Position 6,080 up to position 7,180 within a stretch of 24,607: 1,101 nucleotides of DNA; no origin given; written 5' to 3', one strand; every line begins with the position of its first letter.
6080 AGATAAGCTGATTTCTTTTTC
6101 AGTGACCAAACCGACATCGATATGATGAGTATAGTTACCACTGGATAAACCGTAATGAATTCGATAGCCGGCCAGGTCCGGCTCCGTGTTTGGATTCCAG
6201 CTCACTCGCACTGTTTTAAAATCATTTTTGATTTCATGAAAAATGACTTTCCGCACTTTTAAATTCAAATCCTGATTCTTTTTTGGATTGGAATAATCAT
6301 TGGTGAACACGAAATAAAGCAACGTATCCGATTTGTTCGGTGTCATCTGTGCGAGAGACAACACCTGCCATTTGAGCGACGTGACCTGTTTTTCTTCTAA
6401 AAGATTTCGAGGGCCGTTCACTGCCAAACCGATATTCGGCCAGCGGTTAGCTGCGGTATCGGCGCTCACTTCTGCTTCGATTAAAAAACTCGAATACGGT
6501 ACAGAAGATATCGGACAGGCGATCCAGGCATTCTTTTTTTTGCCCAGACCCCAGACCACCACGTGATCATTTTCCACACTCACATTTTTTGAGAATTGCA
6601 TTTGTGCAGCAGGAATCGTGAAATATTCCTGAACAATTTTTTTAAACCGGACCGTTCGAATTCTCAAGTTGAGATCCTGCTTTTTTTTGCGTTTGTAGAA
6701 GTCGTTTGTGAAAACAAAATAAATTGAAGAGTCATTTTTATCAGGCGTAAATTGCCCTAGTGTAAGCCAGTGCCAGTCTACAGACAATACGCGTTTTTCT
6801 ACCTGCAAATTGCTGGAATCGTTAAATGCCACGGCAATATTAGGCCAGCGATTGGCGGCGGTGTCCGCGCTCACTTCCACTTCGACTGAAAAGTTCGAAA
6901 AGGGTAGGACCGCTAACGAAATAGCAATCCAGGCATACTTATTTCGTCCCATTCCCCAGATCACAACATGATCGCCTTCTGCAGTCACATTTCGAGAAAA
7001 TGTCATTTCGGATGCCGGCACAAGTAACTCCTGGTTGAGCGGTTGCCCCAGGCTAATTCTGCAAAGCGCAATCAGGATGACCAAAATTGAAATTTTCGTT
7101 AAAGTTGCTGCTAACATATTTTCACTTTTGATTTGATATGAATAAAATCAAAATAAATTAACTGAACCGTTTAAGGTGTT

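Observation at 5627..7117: A T9SS-sorted multidomain protein embedded inside a T2SS/type-IV-filament operon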

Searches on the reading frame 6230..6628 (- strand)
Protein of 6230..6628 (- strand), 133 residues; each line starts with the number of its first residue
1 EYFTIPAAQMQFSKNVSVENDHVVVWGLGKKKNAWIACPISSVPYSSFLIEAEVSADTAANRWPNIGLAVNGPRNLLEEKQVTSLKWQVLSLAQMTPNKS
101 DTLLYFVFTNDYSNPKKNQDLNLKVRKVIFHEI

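Call 33: search_solved_structures(query=A2, max_evalue=1, show_alignments=2)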
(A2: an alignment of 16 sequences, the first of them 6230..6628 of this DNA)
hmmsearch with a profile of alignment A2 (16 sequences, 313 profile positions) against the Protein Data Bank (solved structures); distinct sequences matched with E-value up to 1: 79 (the best 60 are shown).
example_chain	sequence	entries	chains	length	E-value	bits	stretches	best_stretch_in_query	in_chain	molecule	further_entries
4yh7_A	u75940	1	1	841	4.4e-09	39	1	162-229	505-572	Receptor-type tyrosine-protein phosphatase delta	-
6mfa_A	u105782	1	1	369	1.4e-07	34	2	161-232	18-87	Fibronectin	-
2y3n_B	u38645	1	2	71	5.8e-07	32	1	249-308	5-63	CELLULOSOMAL FAMILY-48 PROCESSIVE GLYCOSIDE HYDROLASE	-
5e53_A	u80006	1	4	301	5.3e-05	25.6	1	164-228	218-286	Contactin-1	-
5e4q_A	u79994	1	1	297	0.0002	23.7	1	164-230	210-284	Contactin-3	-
1wj3_A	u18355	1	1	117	0.00024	23.4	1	167-227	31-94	KIAA1496 protein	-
1x5k_A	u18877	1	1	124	0.00036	22.8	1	165-242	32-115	Neogenin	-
1k85_A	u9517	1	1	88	0.00036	22.8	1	164-241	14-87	CHITINASE A1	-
4bq6_A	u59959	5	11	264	0.0004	22.7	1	164-247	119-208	NEOGENIN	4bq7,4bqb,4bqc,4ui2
3p4l_A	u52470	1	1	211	0.0005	22.4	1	164-243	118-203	Neogenin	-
4yfe_A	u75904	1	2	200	0.00053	22.3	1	166-235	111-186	Receptor-type tyrosine-protein phosphatase delta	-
6x3a_A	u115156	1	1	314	0.00063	22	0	158-229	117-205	Receptor-type tyrosine-protein phosphatase delta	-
5lxv_B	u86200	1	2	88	0.00065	22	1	247-302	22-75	Carbohydrate-binding protein WP_009985128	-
4pbx_A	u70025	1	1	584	0.0011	21.2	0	166-228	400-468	Receptor-type tyrosine-protein phosphatase S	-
6z3m_E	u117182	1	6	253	0.0011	21.2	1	164-242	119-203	Neogenin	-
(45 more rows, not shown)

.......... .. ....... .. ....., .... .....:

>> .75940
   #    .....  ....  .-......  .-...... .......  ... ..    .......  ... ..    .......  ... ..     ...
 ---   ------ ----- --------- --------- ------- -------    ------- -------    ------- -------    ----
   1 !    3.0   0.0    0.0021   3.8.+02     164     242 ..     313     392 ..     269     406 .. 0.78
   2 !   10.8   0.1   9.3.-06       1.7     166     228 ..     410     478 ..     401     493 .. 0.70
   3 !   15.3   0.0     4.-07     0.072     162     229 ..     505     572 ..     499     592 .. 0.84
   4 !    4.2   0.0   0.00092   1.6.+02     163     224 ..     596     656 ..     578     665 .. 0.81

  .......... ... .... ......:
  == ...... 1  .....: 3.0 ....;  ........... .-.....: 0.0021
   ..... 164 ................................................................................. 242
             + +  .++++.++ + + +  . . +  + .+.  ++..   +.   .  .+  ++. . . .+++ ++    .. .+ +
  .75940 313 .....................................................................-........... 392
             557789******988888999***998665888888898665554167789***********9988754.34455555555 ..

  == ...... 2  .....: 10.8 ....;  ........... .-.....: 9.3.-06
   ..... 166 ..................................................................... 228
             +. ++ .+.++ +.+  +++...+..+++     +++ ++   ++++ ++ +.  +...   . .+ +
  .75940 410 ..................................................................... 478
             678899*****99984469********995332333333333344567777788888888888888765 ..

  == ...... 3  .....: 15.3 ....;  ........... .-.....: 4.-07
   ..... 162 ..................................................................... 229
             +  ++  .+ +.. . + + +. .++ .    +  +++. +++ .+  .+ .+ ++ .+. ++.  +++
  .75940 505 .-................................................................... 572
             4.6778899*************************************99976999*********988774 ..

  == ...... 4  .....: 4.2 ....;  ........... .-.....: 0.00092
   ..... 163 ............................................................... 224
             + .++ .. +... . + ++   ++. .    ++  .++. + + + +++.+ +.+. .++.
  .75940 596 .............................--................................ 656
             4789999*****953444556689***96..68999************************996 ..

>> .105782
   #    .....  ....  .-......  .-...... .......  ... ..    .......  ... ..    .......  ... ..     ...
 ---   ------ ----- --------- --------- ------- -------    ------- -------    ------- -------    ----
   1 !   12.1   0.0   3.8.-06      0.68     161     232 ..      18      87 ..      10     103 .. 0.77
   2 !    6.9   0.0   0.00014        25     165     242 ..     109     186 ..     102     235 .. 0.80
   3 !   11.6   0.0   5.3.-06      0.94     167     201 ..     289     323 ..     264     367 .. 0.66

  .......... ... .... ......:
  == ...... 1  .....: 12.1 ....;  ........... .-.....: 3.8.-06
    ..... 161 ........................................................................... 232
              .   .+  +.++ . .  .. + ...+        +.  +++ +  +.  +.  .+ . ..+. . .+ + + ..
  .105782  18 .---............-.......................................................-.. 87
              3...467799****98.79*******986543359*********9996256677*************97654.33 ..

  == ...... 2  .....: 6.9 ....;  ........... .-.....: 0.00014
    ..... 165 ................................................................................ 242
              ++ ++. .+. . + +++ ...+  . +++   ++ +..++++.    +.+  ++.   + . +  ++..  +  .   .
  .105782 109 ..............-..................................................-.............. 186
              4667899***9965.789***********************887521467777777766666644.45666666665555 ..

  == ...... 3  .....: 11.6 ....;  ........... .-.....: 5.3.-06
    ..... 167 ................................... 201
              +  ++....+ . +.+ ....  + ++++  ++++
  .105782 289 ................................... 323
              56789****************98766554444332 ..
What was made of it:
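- On Fibronectin type III domain: A family profile hits solved FN3 domains at E 4e-9 (call 33).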

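Call 36: predict_structure(alignment_id=A2)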
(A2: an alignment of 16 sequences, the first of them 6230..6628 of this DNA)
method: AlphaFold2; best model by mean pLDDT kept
length: 133 residues; sequences in the alignment: 16
mean_pLDDT: 95.5   pTM: 0.89
mean pLDDT of the five models: 95.5, 94.5, 94.1, 93.6, 93.4
residues with pLDDT >= 90: 125; 70-90: 7; 50-70: 1; < 50: 0
segments of 3 or more residues with pLDDT < 50: none
pLDDT, mean of each block of 10 residues (from residue 1): 97 96 89 91 97 97 97 96 98 97 97 92 98 97
secondary structure, 60 per line:
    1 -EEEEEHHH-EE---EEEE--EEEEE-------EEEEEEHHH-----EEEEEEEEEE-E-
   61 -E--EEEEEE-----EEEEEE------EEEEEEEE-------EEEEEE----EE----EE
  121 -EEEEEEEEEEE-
elements in order: E2-6 E16-19 E22-26 E34-39 E48-57 E65-70 E76-81 E88-95 E103-108 E122-132
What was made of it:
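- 6233..6625 (-): CBM36/60-like module 2 (residues about 165-295). AF2 domain model with pLDDT 95.5 (call 36).
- The domain model has pLDDT 95.5 (call 36).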

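Call 80: search_protein_representatives(protein=window:6230-6628:-)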
Query: 133 residues. Proteins with E-value up to 0.001 (for the whole library): 16; up to 1e-10: 10; up to 1e-30: 4. The best 16 are listed.
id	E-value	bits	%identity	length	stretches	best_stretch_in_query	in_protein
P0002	7.8e-100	346.1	62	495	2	3-133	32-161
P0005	4.2e-40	153.0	53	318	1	5-132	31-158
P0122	1.3e-34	135.3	52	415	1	3-130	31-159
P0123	9.6e-31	122.8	45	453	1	4-133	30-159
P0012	2.1e-29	118.4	45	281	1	10-131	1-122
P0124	1.1e-27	112.8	42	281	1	3-132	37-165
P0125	9.7e-23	96.9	38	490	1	4-131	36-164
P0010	2.4e-13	66.5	40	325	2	69-133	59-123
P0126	1.5e-12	63.9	29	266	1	6-130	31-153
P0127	3.3e-11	59.6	30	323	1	7-130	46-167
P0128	2.7e-08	50.1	49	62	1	42-92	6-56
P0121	2.4e-07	47.1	28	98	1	38-130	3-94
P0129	4.7e-07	46.2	28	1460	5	54-111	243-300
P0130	2.1e-06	44.1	31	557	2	43-130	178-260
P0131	1.7e-05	41.1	45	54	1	77-128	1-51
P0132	5.1e-04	36.4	37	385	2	79-131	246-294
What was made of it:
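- Closest known: CBM36. Different: The subfamily is tiny: 16 clusters at 50% identity among 1.84 billion representatives (call 80).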

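Call 81: search_protein_families(library=pfam, proteins=[P0122, P0123, P0124, P0125, P0126, P0127, P0129, P0130, P0132], max_evalue=0.001)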
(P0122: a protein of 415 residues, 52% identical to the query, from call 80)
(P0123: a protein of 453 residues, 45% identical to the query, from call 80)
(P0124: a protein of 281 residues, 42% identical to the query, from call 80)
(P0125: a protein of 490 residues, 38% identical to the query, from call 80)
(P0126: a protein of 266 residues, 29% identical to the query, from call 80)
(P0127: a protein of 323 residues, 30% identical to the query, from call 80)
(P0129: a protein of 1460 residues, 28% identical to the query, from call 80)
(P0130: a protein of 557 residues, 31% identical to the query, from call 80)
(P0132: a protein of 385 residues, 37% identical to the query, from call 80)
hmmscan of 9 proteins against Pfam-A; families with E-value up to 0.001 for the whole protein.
P0122 (415 aa): 4 families
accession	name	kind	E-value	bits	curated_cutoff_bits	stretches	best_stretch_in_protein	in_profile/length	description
PF00041.27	fn3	-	3.1e-13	50.2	25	2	263-338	9-81/84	Fibronectin type III domain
PF16841.11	CBM60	-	2.3e-05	25.2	28.2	1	78-165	2-82/91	Ca-dependent carbohydrate-binding module xylan-binding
PF00404.24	Dockerin_1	-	5.8e-05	23.6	22.9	1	353-398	3-49/57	Dockerin type I domain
PF16656.11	Pur_ac_phosph_N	-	0.00019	22.4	30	0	175-231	11-78/93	Purple acid Phosphatase, N-terminal domain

P0123 (453 aa): 2 families
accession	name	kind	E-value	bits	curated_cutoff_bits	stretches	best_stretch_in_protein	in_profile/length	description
PF16841.11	CBM60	-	2.7e-06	28.2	28.2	1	76-162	2-82/91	Ca-dependent carbohydrate-binding module xylan-binding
PF00404.24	Dockerin_1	-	0.00063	20.3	22.9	0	248-292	3-48/57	Dockerin type I domain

P0124 (281 aa): 0 families

P0125 (490 aa): 2 families
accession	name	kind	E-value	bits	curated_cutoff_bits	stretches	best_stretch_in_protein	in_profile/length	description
PF00404.24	Dockerin_1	-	1.5e-05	25.5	22.9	1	259-308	2-52/57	Dockerin type I domain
PF16841.11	CBM60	-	0.00012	22.9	28.2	1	96-173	14-86/91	Ca-dependent carbohydrate-binding module xylan-binding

P0126 (266 aa): 1 family
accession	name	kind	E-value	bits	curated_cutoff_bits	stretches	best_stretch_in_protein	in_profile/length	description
PF16841.11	CBM60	-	1.1e-08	35.9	28.2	1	74-149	2-72/91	Ca-dependent carbohydrate-binding module xylan-binding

P0127 (323 aa): 1 family
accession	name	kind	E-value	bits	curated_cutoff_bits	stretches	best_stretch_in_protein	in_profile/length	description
PF16841.11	CBM60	-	3.8e-06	27.7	28.2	1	88-173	2-82/91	Ca-dependent carbohydrate-binding module xylan-binding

P0129 (1460 aa): 2 families
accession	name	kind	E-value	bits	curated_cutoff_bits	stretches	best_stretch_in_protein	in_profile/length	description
PF12708.12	Pect-lyase_RHGA_epim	-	1e-12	48.8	27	1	989-1061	1-73/213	Rhamnogalacturonase A/epimerase, pectate lyase-like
PF24624.1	Int_N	-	6.2e-06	27.3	27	0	872-902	41-71/100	Phage integrase, N-terminal domain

P0130 (557 aa): 3 families
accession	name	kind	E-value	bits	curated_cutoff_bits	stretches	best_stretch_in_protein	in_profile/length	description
PF16841.11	CBM60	-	1.3e-32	112.5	28.2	2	185-265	2-81/91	Ca-dependent carbohydrate-binding module xylan-binding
PF13948.11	DUF4215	-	6.2e-22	78.1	27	5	325-360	15-47/47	Domain of unknown function (DUF4215)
PF16640.11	Big_3_5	-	9.8e-05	23.3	35.5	0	201-244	31-73/88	Bacterial Ig-like domain (group 3)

P0132 (385 aa): 3 families
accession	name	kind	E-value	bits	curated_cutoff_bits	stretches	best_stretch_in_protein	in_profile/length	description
PF16841.11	CBM60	-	7.6e-17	62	28.2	2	214-291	1-74/91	Ca-dependent carbohydrate-binding module xylan-binding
PF00041.27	fn3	-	8.3e-13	48.8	25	1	81-151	12-79/84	Fibronectin type III domain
PF25788.1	Ig_Rha78A_N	-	0.00011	22.8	27.4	0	118-152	62-96/105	Rha78A-like, N-terminal immunoglobulin domain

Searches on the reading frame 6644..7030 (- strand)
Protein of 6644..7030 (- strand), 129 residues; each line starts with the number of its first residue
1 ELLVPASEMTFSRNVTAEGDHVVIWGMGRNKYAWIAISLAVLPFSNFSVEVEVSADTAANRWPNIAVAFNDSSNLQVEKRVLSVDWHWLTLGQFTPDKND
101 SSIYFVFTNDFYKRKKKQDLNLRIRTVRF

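Call 68: search_solved_structures(query=A4, max_evalue=10, show_alignments=3)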
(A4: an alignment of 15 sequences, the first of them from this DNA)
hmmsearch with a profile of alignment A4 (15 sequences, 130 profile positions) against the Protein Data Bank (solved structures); distinct sequences matched with E-value up to 10: 0.
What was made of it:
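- Tried and rejected: Sequence-profile searches of the repeat against solved structures found nothing, even at E 10 (calls 33, 68).
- Closest known: CBM36. Different: Identity to solved CBMs is only 9-15%, and a family profile finds no solved CBM by sequence even at E 10 (call 68).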

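Call 72: find_homologous_proteins(query=A4, max_evalue=0.001)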
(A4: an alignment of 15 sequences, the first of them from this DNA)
Query A4 (15 sequences) (129 aa, profile of the alignment): 1 proteins with E <= 0.001 among 574 candidates.
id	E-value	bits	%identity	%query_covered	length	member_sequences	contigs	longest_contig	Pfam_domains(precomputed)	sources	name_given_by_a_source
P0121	4.7e-23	100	36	74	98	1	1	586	PF16841.12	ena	-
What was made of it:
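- Tried and rejected: An alignment-based protein search with the repeat returned only one fragment (call 72).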
